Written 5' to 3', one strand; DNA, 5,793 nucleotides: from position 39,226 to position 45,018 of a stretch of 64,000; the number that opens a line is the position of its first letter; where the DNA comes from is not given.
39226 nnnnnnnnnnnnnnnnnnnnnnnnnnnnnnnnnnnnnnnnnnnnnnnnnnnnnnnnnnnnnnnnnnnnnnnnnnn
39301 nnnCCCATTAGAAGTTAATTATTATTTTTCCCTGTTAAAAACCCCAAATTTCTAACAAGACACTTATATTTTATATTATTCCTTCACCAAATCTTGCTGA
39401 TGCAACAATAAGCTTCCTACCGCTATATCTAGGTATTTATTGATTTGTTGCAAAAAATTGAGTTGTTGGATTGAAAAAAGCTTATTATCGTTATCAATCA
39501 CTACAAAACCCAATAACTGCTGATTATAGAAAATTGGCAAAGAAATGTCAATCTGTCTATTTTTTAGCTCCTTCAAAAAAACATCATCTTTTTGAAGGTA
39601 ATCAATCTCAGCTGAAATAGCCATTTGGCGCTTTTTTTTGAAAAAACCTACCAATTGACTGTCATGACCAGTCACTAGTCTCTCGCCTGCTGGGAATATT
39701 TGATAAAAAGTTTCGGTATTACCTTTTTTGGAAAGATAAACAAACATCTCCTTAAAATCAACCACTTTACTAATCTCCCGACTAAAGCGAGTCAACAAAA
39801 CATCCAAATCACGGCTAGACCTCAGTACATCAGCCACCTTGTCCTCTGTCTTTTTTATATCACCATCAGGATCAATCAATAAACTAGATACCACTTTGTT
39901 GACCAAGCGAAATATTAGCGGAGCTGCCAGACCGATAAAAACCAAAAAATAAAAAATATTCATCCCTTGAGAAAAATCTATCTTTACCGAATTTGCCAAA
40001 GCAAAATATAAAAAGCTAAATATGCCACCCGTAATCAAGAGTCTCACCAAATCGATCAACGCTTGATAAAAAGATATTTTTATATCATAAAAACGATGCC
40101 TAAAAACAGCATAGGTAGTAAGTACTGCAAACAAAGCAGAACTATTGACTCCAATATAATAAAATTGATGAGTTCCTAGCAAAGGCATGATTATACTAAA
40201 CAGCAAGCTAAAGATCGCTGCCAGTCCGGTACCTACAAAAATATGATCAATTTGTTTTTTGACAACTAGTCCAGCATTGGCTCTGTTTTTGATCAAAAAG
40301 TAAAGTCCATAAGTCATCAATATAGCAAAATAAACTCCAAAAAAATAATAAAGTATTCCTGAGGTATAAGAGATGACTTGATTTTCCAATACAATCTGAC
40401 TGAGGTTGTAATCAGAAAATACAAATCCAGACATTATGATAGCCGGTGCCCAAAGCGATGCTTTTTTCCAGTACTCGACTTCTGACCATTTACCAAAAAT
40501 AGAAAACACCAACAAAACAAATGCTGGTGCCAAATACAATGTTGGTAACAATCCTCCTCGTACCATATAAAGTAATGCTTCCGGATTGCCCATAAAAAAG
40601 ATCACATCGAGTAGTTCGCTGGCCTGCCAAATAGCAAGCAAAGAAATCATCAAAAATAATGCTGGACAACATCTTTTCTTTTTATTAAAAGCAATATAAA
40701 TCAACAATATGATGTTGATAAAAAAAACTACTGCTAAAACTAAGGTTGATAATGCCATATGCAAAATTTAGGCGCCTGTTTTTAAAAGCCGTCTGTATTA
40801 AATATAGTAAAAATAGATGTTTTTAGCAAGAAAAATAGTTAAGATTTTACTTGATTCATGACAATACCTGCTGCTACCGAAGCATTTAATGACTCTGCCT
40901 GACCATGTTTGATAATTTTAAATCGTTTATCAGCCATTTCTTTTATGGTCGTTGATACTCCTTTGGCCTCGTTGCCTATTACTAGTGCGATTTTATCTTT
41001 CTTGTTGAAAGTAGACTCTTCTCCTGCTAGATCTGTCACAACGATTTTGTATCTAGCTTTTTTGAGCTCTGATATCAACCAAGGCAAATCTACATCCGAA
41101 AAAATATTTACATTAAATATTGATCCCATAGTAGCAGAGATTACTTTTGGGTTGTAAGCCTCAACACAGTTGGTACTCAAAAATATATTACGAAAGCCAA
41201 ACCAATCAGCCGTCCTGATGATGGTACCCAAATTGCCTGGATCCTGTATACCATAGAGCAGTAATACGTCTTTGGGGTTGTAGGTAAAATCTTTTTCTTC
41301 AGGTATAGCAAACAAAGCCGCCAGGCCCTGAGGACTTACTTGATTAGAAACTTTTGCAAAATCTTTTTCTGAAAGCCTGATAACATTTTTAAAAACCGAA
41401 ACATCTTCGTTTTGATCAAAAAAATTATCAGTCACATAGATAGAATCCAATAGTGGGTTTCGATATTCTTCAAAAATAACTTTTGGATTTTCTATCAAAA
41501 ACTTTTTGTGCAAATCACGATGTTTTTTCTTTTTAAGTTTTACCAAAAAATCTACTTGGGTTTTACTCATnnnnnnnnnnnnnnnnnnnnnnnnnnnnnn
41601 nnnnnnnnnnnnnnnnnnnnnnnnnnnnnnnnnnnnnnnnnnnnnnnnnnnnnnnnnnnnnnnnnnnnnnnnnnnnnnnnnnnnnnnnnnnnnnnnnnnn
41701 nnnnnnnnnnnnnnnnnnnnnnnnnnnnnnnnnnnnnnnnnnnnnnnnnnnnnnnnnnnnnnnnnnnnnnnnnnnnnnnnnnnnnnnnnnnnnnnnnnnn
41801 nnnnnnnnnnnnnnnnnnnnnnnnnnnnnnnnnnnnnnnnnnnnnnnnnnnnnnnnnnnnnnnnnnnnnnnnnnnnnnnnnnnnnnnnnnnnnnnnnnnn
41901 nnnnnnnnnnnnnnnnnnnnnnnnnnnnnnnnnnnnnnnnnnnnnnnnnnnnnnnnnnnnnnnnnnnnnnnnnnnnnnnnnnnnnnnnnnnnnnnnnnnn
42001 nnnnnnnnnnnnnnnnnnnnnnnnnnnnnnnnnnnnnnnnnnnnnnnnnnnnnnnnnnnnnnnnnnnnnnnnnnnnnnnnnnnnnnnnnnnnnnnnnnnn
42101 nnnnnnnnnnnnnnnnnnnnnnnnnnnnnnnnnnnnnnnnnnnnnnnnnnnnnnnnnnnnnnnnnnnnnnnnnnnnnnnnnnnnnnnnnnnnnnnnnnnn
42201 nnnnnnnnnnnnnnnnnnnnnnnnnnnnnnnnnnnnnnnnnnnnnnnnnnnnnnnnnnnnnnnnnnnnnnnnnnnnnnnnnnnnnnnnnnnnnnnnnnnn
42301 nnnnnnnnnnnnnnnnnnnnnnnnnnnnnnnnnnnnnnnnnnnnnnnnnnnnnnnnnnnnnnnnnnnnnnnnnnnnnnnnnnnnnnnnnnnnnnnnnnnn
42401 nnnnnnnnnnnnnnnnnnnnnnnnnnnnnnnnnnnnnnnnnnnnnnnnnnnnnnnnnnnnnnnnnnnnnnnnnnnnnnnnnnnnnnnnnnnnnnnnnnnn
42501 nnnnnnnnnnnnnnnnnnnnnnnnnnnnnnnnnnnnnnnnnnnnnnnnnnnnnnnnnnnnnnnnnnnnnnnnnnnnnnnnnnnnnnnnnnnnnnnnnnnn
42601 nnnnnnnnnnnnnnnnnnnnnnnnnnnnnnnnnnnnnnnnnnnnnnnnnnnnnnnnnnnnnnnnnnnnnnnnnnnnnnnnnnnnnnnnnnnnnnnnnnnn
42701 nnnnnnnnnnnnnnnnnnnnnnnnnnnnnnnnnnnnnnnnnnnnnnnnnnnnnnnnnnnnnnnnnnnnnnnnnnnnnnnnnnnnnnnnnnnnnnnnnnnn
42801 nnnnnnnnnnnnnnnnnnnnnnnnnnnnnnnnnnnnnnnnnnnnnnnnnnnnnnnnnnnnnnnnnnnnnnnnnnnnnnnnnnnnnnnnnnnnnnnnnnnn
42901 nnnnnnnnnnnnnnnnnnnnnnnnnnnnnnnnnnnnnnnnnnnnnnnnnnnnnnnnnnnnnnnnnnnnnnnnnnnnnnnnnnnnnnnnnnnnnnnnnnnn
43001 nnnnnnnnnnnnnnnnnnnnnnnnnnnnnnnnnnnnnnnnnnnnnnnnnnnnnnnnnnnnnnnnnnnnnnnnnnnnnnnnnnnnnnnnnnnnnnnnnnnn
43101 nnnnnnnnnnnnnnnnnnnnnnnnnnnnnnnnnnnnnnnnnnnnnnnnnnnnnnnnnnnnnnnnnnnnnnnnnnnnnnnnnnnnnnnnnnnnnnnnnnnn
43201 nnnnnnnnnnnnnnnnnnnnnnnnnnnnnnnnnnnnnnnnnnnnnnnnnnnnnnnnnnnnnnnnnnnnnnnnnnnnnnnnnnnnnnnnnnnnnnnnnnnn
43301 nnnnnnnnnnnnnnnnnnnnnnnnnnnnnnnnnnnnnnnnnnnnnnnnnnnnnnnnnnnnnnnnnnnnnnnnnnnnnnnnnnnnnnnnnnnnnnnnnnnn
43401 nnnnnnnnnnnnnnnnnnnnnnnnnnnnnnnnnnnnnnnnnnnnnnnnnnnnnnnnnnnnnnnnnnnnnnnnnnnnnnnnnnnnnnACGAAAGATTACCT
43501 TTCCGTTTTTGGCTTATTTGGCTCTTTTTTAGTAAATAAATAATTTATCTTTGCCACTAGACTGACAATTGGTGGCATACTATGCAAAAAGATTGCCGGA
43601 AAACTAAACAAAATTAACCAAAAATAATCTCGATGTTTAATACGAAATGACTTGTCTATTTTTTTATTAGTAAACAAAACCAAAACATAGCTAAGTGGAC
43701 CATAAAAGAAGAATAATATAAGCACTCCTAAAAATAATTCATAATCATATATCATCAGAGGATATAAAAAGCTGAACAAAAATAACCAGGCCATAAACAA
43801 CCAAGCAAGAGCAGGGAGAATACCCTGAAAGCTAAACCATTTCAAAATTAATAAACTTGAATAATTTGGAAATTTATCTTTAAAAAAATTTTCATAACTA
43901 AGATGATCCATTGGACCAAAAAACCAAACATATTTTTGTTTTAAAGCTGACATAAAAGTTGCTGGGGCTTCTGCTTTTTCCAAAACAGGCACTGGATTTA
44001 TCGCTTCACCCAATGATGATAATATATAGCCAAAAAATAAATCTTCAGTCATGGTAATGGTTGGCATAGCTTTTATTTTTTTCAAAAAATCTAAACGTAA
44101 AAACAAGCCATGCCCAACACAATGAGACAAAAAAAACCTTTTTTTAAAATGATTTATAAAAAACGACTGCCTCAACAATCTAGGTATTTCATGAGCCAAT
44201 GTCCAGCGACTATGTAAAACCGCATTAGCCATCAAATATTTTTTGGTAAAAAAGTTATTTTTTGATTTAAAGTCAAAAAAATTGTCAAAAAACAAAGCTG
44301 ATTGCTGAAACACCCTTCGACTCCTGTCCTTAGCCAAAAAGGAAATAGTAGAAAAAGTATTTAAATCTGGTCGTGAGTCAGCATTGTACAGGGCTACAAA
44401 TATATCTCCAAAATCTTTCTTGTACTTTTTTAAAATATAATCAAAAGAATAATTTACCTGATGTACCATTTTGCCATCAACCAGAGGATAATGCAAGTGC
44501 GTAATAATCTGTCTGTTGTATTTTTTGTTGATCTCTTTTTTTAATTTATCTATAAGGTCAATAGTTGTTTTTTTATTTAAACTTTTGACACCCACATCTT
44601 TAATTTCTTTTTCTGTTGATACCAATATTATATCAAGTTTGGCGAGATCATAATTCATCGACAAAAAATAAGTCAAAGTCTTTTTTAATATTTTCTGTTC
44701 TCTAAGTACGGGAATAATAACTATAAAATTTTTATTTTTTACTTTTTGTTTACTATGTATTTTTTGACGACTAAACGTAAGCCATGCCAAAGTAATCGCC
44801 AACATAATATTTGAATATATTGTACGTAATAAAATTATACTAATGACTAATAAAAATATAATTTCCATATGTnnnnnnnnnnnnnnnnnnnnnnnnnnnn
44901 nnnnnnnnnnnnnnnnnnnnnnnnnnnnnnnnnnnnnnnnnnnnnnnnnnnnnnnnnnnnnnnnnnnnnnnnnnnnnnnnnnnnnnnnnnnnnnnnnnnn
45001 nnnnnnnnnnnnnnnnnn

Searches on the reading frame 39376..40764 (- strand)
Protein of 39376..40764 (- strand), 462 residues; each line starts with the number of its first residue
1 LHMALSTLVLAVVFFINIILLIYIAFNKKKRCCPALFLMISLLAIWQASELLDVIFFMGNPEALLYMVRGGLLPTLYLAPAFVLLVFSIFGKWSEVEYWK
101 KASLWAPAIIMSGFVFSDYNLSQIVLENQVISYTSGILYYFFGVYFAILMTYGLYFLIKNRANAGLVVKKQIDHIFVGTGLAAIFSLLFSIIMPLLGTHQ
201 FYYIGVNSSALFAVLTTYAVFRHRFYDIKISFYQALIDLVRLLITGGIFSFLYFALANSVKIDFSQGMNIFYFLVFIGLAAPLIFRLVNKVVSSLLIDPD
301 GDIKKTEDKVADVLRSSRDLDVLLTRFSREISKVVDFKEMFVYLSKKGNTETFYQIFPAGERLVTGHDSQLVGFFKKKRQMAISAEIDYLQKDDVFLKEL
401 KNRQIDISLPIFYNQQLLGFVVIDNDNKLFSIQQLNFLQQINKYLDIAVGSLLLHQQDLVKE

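Call 100: search_protein_families(library=pfam, proteins=[window:39376-40764:-], max_evalue=0.0001)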
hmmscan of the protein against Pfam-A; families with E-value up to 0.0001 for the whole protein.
window:39376-40764:- (462 aa): 2 families
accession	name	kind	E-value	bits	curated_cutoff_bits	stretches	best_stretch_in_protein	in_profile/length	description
PF16927.11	HisKA_7TM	-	5.7e-09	36.6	28.6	1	10-228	2-222/224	N-terminal 7TM region of histidine kinase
PF01590.32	GAF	-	4.5e-05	24.4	22.4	1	319-442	1-126/133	GAF domain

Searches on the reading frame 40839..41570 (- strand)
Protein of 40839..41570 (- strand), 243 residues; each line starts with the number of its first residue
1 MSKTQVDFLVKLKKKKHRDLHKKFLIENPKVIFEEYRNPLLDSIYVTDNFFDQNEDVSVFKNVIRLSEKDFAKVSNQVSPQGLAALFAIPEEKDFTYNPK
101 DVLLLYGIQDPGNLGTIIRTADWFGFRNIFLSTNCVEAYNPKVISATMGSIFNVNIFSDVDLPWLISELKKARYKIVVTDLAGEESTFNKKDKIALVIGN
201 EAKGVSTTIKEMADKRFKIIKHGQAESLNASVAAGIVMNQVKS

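Call 100: search_protein_families(library=pfam, proteins=[window:40839-41570:-], max_evalue=0.0001)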
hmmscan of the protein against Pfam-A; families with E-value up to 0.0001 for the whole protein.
window:40839-41570:- (243 aa): 2 families
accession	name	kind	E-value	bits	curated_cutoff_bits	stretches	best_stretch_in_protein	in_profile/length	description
PF00588.24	SpoU_methylase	-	1.3e-35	123.1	29.7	1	102-238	3-141/142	SpoU rRNA Methylase family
PF22435.1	MRM3-like_sub_bind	-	4.3e-11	43.5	27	1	4-85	2-84/84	MRM3-like substrate binding domain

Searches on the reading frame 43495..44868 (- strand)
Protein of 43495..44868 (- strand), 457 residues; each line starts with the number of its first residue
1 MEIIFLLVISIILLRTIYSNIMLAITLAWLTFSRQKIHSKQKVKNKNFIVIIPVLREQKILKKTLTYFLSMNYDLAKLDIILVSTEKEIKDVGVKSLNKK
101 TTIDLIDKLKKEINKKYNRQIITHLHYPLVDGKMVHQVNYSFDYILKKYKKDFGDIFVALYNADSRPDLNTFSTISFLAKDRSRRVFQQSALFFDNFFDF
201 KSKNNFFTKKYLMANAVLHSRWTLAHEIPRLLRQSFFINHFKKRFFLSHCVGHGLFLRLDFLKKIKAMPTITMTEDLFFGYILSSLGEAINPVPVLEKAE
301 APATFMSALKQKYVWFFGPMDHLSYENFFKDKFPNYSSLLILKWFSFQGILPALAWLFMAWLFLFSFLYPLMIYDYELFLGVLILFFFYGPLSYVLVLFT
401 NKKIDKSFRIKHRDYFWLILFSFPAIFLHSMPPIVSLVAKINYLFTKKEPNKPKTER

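Call 100: search_protein_families(library=pfam, proteins=[window:43495-44868:-], max_evalue=0.0001)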
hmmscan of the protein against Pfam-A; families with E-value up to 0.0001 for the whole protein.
window:43495-44868:- (457 aa): 1 family
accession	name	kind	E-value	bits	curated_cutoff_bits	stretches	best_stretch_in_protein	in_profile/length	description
PF13632.12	Glyco_trans_2_3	-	5.2e-07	30.1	27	1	250-388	72-197/198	Glycosyl transferase family group 2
